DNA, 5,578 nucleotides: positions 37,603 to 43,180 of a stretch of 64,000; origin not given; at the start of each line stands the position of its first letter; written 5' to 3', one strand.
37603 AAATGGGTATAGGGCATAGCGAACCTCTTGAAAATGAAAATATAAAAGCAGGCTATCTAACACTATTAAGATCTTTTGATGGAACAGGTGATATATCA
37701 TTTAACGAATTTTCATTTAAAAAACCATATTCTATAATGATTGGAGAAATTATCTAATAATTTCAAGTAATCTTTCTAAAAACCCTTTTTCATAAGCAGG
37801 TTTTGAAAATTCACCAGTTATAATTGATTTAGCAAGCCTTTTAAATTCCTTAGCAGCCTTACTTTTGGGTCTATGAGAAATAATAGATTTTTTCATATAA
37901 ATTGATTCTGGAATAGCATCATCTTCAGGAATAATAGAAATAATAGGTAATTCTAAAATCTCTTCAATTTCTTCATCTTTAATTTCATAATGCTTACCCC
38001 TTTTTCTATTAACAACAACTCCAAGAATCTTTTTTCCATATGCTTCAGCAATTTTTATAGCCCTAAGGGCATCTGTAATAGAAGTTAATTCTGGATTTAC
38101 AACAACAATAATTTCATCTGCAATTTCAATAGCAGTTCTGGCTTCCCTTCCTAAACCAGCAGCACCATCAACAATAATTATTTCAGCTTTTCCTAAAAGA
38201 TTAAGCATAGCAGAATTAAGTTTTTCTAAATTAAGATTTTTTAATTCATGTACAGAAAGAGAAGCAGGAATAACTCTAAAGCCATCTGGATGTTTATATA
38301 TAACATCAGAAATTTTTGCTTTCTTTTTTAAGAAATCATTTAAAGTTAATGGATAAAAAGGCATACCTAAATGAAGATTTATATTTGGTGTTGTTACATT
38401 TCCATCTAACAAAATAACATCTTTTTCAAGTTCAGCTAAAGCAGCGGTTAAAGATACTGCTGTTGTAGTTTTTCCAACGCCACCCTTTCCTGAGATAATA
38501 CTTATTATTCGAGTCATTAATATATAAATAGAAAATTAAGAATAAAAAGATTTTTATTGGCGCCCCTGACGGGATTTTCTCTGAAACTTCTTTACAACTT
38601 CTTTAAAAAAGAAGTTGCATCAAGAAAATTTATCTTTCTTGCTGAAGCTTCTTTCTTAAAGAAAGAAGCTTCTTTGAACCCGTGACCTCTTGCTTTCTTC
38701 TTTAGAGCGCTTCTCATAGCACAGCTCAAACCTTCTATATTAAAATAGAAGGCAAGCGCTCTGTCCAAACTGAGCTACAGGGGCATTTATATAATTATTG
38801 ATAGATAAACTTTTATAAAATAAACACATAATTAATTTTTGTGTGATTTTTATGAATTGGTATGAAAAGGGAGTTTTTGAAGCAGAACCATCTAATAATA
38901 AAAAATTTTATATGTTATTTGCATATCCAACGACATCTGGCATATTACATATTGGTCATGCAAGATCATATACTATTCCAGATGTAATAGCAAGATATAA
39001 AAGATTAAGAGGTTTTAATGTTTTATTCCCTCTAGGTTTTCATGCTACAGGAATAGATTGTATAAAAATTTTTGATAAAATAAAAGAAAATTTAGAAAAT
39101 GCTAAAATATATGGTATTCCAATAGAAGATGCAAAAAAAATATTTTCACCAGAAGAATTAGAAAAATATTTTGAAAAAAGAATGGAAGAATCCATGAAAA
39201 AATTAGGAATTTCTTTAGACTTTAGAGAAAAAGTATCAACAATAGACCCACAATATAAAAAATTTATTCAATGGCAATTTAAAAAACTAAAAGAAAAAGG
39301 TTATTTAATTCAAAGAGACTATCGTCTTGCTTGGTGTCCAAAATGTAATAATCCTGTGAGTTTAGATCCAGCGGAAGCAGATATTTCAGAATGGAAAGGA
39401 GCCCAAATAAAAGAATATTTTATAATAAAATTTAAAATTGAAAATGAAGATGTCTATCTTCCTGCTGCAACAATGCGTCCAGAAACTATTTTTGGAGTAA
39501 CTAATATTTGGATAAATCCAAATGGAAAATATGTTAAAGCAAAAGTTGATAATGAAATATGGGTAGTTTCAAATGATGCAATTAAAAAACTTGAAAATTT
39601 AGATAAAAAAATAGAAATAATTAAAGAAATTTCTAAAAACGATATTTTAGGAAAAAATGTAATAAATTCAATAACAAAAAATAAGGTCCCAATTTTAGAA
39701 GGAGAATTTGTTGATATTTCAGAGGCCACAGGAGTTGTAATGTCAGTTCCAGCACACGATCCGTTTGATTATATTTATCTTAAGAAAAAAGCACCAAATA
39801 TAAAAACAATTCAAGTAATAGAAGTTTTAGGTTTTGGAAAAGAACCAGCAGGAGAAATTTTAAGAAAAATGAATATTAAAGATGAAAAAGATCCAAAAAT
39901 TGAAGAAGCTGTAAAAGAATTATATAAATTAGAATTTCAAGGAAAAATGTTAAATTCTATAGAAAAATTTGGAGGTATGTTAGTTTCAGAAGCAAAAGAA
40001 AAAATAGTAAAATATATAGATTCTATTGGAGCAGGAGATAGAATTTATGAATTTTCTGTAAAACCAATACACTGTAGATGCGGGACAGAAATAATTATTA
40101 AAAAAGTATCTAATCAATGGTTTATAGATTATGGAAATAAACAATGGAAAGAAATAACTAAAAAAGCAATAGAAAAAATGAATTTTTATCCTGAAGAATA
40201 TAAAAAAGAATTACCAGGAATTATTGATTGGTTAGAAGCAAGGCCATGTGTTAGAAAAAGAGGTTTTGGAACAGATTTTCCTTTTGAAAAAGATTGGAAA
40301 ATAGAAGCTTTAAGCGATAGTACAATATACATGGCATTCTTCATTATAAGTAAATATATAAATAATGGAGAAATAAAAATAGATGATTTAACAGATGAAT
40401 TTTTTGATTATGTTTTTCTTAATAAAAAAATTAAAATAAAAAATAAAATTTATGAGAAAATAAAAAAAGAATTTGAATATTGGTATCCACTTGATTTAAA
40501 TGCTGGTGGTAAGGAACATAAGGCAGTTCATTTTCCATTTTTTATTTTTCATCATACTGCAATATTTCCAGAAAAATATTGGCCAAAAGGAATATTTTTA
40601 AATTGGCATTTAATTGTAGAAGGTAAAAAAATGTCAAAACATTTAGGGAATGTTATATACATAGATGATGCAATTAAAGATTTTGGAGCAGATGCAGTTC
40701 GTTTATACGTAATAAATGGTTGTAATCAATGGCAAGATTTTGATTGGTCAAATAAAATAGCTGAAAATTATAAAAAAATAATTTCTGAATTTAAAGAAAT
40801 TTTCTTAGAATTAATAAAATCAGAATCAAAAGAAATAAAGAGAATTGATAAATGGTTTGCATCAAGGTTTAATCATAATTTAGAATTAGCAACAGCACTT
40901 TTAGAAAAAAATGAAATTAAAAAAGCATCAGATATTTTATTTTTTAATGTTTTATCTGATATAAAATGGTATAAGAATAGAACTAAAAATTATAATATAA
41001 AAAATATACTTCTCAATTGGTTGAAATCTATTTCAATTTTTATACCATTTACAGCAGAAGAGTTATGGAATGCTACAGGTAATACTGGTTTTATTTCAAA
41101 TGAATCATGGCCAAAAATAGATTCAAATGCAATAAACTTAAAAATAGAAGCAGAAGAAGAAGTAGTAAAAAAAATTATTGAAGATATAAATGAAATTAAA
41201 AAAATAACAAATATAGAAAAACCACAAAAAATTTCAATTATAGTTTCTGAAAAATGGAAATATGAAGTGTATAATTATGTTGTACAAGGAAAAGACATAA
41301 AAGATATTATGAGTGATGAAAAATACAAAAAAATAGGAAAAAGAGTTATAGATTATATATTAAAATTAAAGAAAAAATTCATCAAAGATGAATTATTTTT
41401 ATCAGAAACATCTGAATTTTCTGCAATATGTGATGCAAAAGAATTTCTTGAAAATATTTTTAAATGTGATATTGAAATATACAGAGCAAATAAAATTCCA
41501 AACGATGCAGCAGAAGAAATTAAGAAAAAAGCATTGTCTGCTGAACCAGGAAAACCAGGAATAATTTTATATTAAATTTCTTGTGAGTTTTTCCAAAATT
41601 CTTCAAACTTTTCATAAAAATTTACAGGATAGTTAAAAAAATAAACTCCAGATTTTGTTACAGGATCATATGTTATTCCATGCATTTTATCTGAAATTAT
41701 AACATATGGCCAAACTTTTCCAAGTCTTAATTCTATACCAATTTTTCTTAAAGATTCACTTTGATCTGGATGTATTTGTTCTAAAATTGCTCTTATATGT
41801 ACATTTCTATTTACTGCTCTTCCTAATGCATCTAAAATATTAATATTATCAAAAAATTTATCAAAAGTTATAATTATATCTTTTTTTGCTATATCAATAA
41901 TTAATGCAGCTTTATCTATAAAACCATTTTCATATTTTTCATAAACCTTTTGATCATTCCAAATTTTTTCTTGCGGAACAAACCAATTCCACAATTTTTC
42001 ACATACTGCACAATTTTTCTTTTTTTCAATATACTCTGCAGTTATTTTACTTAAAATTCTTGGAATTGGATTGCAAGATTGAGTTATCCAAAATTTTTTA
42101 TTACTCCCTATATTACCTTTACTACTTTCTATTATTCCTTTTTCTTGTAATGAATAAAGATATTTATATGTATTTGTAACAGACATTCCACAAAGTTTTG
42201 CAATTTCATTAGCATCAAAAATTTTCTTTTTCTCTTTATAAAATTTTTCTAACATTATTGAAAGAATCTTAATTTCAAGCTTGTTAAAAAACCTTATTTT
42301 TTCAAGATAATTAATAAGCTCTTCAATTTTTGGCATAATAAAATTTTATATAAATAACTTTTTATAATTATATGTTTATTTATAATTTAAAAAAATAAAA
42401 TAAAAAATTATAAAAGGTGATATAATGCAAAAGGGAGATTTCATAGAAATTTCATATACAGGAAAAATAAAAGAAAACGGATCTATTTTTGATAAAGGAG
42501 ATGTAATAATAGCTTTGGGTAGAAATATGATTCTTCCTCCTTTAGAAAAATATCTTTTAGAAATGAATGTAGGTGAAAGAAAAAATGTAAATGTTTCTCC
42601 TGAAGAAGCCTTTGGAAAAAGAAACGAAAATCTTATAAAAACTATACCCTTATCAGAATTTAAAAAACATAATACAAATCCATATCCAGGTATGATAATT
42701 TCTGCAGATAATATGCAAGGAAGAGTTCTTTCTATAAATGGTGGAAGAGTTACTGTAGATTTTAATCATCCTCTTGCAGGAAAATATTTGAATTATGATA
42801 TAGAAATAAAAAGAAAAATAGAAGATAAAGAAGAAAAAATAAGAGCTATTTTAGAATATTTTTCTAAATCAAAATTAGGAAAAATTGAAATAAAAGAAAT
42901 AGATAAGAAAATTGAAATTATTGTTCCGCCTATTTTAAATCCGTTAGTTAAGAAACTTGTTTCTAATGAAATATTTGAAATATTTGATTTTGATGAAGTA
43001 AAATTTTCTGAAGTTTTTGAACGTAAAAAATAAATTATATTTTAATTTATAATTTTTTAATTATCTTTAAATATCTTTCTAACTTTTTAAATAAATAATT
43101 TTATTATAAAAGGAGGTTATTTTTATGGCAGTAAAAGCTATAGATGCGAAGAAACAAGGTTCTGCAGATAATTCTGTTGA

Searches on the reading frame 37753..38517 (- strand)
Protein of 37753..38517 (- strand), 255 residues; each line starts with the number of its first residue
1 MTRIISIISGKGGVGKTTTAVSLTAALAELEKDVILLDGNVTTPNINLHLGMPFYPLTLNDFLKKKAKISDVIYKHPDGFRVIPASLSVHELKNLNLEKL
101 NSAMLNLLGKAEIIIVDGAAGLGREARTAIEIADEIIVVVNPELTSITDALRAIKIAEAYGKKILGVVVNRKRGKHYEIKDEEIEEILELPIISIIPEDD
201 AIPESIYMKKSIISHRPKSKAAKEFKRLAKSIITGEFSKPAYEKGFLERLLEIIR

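Call 63: search_protein_families(library=pfam, proteins=[window:37753-38517:-], max_evalue=0.00001)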
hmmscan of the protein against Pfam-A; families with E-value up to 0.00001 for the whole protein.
window:37753-38517:- (255 aa): 7 families
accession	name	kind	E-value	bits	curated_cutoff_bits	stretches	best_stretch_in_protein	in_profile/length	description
PF01656.29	CbiA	-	9.8e-20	71.2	25.4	1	5-207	1-120/125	CobQ/CobB/MinD/ParA nucleotide binding domain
PF10609.15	ParA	-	9.8e-19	68.2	27.1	1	2-232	3-245/246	NUBPL iron-transfer P-loop NTPase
PF13614.12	AAA_31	-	1.3e-16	61.5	27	1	2-148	1-155/177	AAA domain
PF00142.24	Fer4_NifH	-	9.6e-15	55.2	25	1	131-235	139-247/271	4Fe-4S iron sulfur cluster binding proteins, NifH/frxC family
PF06564.18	CBP_BcsQ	-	9.5e-11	42.1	21.3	1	10-230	9-231/234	Cellulose biosynthesis protein BcsQ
PF02374.21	ArsA_ATPase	-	5.3e-10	39.4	24.3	1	7-37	5-35/305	Anion-transporting ATPase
PF13500.12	AAA_26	-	3.4e-09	37.3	27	1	75-201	62-193/198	AAA domain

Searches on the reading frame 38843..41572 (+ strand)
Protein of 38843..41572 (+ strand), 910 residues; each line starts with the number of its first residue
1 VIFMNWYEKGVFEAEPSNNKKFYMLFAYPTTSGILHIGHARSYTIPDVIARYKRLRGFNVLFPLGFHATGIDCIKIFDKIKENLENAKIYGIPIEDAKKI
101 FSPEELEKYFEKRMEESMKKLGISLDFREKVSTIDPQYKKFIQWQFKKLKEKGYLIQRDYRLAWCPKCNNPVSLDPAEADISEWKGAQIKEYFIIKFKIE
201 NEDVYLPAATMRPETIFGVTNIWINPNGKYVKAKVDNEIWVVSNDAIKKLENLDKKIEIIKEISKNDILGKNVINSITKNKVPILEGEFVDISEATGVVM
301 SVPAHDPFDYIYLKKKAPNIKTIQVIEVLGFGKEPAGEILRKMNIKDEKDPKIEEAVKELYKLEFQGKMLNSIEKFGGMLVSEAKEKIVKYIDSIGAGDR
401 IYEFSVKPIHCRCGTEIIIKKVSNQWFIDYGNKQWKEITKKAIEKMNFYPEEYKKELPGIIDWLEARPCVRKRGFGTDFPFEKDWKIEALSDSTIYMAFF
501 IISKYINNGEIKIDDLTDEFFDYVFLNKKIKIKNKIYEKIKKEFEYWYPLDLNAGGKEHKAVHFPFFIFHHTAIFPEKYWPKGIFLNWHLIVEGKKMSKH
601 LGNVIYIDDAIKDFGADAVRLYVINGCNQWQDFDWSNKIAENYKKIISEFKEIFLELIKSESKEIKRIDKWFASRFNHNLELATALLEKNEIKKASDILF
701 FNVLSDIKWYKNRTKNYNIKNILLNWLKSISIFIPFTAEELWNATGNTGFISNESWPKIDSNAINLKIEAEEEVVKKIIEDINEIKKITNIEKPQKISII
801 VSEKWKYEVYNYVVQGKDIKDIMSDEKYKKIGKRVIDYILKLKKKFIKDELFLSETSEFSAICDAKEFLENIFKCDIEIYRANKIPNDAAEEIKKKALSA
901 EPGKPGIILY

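Call 63: search_protein_families(library=pfam, proteins=[window:38843-41572:+], max_evalue=0.00001)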
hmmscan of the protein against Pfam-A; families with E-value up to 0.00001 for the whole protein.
window:38843-41572:+ (910 aa): 5 families
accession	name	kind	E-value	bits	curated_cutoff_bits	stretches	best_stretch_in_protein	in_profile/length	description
PF00133.28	tRNA-synt_1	-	7e-42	144.1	22.7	1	2-635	2-413/414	tRNA synthetases class I (I, L, M and V)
PF09334.17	tRNA-synt_1g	-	1e-20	74.4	20.1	2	27-170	6-128/391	tRNA synthetases class I (M)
PF08264.19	Anticodon_1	-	1.1e-20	74.5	25.1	1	669-800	1-147/148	Anticodon-binding domain of tRNA ligase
PF13603.12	tRNA-synt_1_2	-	2e-15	57.2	25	1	194-391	11-183/185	Leucyl-tRNA synthetase, editing domain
PF01406.26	tRNA-synt_1e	-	3.4e-15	56.6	27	2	549-626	207-283/301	tRNA synthetases class I (C) catalytic domain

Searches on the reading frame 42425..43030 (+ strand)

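Call 73: search_protein_families(library=pfam, proteins=[window:42425-43030:+], max_evalue=0.00001)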
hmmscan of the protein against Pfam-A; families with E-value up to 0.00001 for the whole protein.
window:42425-43030:+ (202 aa): 2 families
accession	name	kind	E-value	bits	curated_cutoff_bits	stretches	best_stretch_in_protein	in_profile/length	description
PF22199.2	FKBP26_IF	-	8.4e-23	80.5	27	1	73-117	2-46/46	FKBP26, IF domain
PF00254.34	FKBP_C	-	4.2e-12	46.7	21.1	1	2-68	6-76/94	FKBP-type peptidyl-prolyl cis-trans isomerase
